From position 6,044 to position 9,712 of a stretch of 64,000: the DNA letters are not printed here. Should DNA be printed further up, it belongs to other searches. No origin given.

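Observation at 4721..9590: REP/BIME-like repeat family: 17-bp units at gene 3' ends that also supply the last codons of truncated pseudogenes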

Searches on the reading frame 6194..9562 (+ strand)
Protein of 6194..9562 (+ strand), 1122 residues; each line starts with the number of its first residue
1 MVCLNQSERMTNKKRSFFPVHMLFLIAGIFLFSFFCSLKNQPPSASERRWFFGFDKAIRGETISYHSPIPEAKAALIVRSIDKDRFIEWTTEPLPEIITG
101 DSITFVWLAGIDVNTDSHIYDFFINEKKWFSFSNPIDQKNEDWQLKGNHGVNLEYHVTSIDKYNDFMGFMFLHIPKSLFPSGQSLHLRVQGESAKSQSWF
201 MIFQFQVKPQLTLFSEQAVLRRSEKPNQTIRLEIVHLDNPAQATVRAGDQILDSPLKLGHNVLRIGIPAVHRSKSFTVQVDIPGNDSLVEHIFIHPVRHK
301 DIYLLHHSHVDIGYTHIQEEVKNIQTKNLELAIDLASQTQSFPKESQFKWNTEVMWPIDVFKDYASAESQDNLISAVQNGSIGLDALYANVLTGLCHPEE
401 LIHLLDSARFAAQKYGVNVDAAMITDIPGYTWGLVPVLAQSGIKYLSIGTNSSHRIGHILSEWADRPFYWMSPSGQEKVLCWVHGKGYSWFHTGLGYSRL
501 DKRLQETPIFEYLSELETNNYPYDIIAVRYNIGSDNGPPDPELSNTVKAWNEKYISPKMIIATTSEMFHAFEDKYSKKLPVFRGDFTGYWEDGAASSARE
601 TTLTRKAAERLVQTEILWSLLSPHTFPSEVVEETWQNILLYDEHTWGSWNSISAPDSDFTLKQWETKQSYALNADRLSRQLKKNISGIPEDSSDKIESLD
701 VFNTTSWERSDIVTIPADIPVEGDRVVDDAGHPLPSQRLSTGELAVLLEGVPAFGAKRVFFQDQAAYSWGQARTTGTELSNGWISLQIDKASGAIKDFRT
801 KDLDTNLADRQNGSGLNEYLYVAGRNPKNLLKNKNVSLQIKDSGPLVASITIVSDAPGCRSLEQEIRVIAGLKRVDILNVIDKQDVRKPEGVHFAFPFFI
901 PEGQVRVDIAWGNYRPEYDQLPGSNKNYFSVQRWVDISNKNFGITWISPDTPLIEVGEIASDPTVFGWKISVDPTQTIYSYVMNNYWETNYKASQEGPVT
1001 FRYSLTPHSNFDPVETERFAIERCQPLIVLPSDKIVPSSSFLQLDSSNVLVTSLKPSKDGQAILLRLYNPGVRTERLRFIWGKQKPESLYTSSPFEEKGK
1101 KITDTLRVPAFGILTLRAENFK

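Call 11: search_protein_families(library=pfam, proteins=[window:6194-9562:+], max_evalue=0.01)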
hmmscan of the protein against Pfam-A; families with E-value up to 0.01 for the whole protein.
window:6194-9562:+ (1122 aa): 4 families
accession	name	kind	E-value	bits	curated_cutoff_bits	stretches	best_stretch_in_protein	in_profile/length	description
PF01074.27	Glyco_hydro_38N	-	2.8e-16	60.2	25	1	302-582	2-269/270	Glycosyl hydrolases family 38 N-terminal domain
PF07748.19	Glyco_hydro_38C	-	1.9e-08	35.2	25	1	779-946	1-176/206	Glycosyl hydrolases family 38 C-terminal domain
PF17677.7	Glyco_hydro38C2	-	1.1e-05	25.9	22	1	1048-1109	1-65/72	Glycosyl hydrolases family 38 C-terminal beta sandwich domain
PF09261.16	Alpha-mann_mid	-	0.0011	19.4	31.1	1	589-648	2-63/96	Alpha mannosidase middle domain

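Call 14: find_homologous_proteins(query=window:6194-9562:+, max_evalue=1e-20)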
Query window:6194-9562:+ (1122 aa): 1442 proteins with E <= 1e-20 among 6439 candidates; the best 120 are listed.
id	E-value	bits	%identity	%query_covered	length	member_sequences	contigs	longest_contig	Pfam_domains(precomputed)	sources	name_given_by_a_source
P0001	0.0e+0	2564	100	98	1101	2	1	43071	PF07748.20,PF01074.29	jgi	-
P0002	0.0e+0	2131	80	100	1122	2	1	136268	PF07748.20,PF01074.29,PF17677.8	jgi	-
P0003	0.0e+0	2073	78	99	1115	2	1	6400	PF07748.20,PF01074.29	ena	-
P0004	0.0e+0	2069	78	99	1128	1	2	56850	PF07748.20,PF01074.29,PF17677.8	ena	-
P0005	0.0e+0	2019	77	99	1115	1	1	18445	PF07748.20,PF01074.29,PF17677.8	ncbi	ncbi:glycoside hydrolase family 38 C-terminal domain-containing protein [Acidobacteriota bacterium]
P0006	0.0e+0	1991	76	98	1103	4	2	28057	PF07748.20,PF01074.29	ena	-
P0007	0.0e+0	1951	77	96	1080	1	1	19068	PF09261.17,PF07748.20,PF01074.29,PF17677.8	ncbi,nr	ncbi:MAG: hypothetical protein MUP98_18885 [Candidatus Aminicenantes bacterium]|nr:hypothetical prot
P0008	0.0e+0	1662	63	99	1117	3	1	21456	PF07748.20,PF01074.29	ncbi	ncbi:MAG: glycoside hydrolase family 38 C-terminal domain-containing protein [Candidatus Aminicenant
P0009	0.0e+0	1487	55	98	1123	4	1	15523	PF07748.20,PF01074.29,PF17677.8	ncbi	-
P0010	0.0e+0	1393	54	98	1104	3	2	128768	PF07748.20,PF01074.29,PF17677.8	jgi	-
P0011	0.0e+0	1388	53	98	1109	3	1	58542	PF09261.17,PF07748.20,PF01074.29,PF17677.8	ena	-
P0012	0.0e+0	1362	53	95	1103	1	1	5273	PF01074.29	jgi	jgi:alpha-mannosidase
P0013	0.0e+0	1353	52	98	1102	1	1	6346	PF09261.17,PF01074.29,PF17677.8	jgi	jgi:hypothetical protein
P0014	0.0e+0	1352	53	97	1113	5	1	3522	PF09261.17,PF07748.20,PF01074.29,PF17677.8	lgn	-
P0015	0.0e+0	1351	79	64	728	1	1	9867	PF07748.20,PF01074.29,PF17677.8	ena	-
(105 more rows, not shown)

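Call 15: find_encoding_contigs(protein=P0001, flank=10000, max_places=4)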
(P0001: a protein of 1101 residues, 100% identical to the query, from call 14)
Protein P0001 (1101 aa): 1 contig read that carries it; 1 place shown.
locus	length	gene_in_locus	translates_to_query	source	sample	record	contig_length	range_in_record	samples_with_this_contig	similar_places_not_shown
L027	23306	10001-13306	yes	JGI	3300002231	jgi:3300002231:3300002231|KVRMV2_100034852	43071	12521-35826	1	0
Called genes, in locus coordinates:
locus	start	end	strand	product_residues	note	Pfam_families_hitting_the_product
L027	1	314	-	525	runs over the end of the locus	PF01425:Amidase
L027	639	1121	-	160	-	-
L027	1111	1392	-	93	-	-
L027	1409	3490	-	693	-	PF00009:GTP_EFTU, PF22042:EF-G_D2, PF03144:GTP_EFTU_D2, PF14492:EFG_III, PF16658:RF3_C (faint), PF03764:EFG_IV, PF00679:EFG_C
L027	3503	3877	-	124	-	-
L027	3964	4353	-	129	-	-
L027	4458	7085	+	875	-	PF02225:PA (faint), PF01546:Peptidase_M20 (weak), PF04389:Peptidase_M28, PF01244:Peptidase_M19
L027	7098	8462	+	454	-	-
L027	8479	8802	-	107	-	PF13176:TPR_7 (faint), PF13181:TPR_8 (faint), PF13424:TPR_12 (faint)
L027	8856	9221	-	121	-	PF00515:TPR_1 (faint), PF13181:TPR_8 (faint), PF13374:TPR_10 (faint), PF13424:TPR_12 (weak), PF13428:TPR_14 (faint), PF13432:TPR_16 (weak), PF14559:TPR_19 (weak), PF07719:TPR_2 (weak), +2 more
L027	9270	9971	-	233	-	PF13414:TPR_11 (faint)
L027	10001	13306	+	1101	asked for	PF01074:Glyco_hydro_38N, PF07748:Glyco_hydro_38C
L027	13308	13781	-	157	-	PF00664:ABC_membrane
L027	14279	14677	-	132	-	PF01850:PIN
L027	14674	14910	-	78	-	-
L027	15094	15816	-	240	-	-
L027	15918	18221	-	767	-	PF00069:Pkinase, PF07714:PK_Tyr_Ser-Thr, PF03109:ABC1 (weak), PF24885:TPR_NPHP3 (weak), PF00515:TPR_1 (weak), PF07719:TPR_2 (weak), PF13181:TPR_8 (weak), PF13414:TPR_11, +13 more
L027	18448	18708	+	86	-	PF07927:HicA_toxin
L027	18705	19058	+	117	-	PF05534:HicB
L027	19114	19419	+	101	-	-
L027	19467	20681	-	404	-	PF01168:Ala_racemase_N, PF00842:Ala_racemase_C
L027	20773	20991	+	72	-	-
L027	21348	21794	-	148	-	PF19502:DUF6036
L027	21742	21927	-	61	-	-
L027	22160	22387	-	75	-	-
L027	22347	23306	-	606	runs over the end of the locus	-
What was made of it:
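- The JGI contig stops at window position ~26808, inside the palindrome (call 15). The JGI contig breaks inside the palindrome (call 15).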

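Call 16: find_encoding_contigs(protein=P0002, flank=10000, max_places=4)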
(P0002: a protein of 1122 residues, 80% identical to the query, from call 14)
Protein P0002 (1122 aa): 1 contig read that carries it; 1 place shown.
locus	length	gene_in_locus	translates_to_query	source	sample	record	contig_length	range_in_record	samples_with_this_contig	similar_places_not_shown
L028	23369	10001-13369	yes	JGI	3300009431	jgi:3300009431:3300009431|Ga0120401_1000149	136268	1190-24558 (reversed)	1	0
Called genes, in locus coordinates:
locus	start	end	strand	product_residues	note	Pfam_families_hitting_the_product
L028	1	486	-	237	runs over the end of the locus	-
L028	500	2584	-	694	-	PF00009:GTP_EFTU, PF03144:GTP_EFTU_D2, PF22042:EF-G_D2, PF14492:EFG_III, PF03764:EFG_IV, PF00679:EFG_C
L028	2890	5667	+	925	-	PF01546:Peptidase_M20 (faint), PF04389:Peptidase_M28, PF01244:Peptidase_M19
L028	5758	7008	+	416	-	PF00324:AA_permease, PF13520:AA_permease_2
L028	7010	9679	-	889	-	PF00069:Pkinase, PF01636:APH (faint), PF07714:PK_Tyr_Ser-Thr, PF03109:ABC1 (weak), PF14559:TPR_19 (faint), PF13424:TPR_12 (faint), PF13431:TPR_17 (faint), PF00515:TPR_1 (faint), +9 more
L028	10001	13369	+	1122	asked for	PF01074:Glyco_hydro_38N, PF07748:Glyco_hydro_38C (weak), PF17677:Glyco_hydro38C2 (weak)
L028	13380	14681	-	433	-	PF06808:DctM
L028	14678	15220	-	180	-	PF04290:DctQ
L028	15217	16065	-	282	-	PF03480:DctP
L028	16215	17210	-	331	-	PF00288:GHMP_kinases_N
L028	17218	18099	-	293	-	PF01261:AP_endonuc_2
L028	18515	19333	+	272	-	PF06439:3keto-disac_hyd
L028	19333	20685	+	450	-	PF01408:GFO_IDH_MocA, PF22725:GFO_IDH_MocA_C3 (faint)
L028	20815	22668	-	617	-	PF00282:Pyridoxal_deC, PF21391:tyr_de_CO2_C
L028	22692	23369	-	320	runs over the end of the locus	PF00756:Esterase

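Call 17: find_encoding_contigs(protein=P0004, flank=10000, max_places=4)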
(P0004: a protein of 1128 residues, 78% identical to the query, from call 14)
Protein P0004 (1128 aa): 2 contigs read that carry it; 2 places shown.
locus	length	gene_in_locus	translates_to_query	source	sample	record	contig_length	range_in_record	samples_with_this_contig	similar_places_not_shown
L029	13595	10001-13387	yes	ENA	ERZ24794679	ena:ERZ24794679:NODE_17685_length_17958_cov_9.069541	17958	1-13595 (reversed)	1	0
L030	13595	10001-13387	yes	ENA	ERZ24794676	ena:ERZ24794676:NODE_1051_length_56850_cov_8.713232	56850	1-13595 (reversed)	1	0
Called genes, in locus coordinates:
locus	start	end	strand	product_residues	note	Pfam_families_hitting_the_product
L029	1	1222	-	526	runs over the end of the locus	PF01425:Amidase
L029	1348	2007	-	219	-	PF09360:zf-CDGSH, PF06902:Fer4_19, PF09360:zf-CDGSH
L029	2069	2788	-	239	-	-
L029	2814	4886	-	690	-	PF00009:GTP_EFTU, PF03144:GTP_EFTU_D2, PF22042:EF-G_D2, PF14492:EFG_III, PF16658:RF3_C (faint), PF03764:EFG_IV, PF00679:EFG_C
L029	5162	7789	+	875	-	PF04389:Peptidase_M28, PF01244:Peptidase_M19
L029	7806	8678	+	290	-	PF04951:Peptidase_M55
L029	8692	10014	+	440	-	PF13520:AA_permease_2, PF00324:AA_permease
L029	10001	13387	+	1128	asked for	PF01074:Glyco_hydro_38N, PF07748:Glyco_hydro_38C, PF17677:Glyco_hydro38C2 (weak)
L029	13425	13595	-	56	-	?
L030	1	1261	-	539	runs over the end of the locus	PF01425:Amidase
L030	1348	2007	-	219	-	PF09360:zf-CDGSH, PF06902:Fer4_19, PF09360:zf-CDGSH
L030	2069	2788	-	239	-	-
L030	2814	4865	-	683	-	PF00009:GTP_EFTU, PF03144:GTP_EFTU_D2, PF22042:EF-G_D2, PF14492:EFG_III, PF16658:RF3_C (faint), PF03764:EFG_IV, PF00679:EFG_C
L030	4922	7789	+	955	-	PF04389:Peptidase_M28, PF01244:Peptidase_M19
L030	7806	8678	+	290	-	PF04951:Peptidase_M55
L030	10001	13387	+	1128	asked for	PF01074:Glyco_hydro_38N, PF07748:Glyco_hydro_38C, PF17677:Glyco_hydro38C2 (weak)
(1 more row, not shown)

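Call 40: find_encoding_contigs(protein=P0005, flank=10000, max_places=3)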
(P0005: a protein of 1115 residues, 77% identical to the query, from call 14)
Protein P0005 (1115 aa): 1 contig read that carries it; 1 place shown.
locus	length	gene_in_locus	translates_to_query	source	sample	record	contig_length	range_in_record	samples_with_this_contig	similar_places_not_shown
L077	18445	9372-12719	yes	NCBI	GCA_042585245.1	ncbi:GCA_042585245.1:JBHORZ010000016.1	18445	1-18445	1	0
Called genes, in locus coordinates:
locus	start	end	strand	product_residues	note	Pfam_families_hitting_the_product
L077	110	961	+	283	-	PF01261:AP_endonuc_2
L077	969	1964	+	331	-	PF00288:GHMP_kinases_N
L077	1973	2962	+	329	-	PF03480:DctP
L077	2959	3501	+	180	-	PF04290:DctQ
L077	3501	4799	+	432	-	PF03600:CitMHS (faint), PF06808:DctM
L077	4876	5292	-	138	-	PF00132:Hexapep, PF14602:Hexapep_2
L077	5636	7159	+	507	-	PF04389:Peptidase_M28, PF01244:Peptidase_M19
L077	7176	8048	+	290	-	PF04951:Peptidase_M55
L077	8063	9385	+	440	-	PF13520:AA_permease_2, PF00324:AA_permease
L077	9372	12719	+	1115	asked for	PF01074:Glyco_hydro_38N, PF07748:Glyco_hydro_38C (weak), PF17677:Glyco_hydro38C2 (weak)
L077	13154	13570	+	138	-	PF00132:Hexapep, PF14602:Hexapep_2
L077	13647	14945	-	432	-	PF03600:CitMHS (faint), PF06808:DctM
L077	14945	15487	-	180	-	PF04290:DctQ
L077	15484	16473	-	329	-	PF03480:DctP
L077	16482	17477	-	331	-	PF00288:GHMP_kinases_N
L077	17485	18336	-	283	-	PF01261:AP_endonuc_2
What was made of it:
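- A related NCBI contig, L077, is an obvious mirrored mis-assembly (call 40).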

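Call 41: find_encoding_contigs(protein=P0006, flank=10000, max_places=3)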
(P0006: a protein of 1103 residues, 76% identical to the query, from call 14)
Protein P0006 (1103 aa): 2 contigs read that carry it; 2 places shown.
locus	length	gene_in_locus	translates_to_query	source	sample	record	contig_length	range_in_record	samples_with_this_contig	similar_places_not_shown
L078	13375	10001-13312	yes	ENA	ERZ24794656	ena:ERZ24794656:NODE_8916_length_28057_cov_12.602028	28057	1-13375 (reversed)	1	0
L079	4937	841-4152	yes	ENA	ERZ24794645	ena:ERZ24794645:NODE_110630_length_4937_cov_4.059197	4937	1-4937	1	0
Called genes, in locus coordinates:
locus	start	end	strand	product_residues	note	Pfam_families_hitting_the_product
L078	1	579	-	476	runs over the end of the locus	PF01425:Amidase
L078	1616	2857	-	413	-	PF00144:Beta-lactamase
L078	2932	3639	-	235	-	-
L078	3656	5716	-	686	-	PF00009:GTP_EFTU, PF22042:EF-G_D2, PF03144:GTP_EFTU_D2, PF14492:EFG_III, PF03764:EFG_IV, PF00679:EFG_C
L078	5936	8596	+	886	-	PF01546:Peptidase_M20 (weak), PF04389:Peptidase_M28, PF01244:Peptidase_M19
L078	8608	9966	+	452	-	PF13520:AA_permease_2, PF00324:AA_permease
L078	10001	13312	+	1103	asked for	PF01074:Glyco_hydro_38N, PF07748:Glyco_hydro_38C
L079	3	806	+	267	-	?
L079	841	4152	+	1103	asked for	PF01074:Glyco_hydro_38N, PF07748:Glyco_hydro_38C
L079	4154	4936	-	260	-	?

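Call 42: find_encoding_contigs(protein=P0007, flank=10000, max_places=3)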
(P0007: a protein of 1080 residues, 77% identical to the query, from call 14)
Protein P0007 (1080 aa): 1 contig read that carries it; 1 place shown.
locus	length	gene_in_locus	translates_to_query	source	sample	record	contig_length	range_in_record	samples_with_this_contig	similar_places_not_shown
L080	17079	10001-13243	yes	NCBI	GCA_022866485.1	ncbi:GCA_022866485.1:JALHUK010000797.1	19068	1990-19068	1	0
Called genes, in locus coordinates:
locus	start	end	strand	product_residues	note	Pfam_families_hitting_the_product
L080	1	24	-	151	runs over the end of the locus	PF01451:LMWPc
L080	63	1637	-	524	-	PF01425:Amidase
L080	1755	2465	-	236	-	-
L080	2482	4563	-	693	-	PF00009:GTP_EFTU, PF03144:GTP_EFTU_D2, PF22042:EF-G_D2, PF14492:EFG_III, PF16658:RF3_C (faint), PF03764:EFG_IV, PF00679:EFG_C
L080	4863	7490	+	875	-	PF01546:Peptidase_M20 (faint), PF04389:Peptidase_M28, PF01244:Peptidase_M19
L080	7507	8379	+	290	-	PF04951:Peptidase_M55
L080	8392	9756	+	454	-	PF13520:AA_permease_2, PF00324:AA_permease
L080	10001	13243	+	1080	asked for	PF01074:Glyco_hydro_38N, PF09261:Alpha-mann_mid (faint), PF07748:Glyco_hydro_38C (weak), PF17677:Glyco_hydro38C2 (weak)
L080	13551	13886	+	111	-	-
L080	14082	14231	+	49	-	-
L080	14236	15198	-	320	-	PF00756:Esterase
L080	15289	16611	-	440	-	PF04389:Peptidase_M28, PF01546:Peptidase_M20, PF07687:M20_dimer (weak)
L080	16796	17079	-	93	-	?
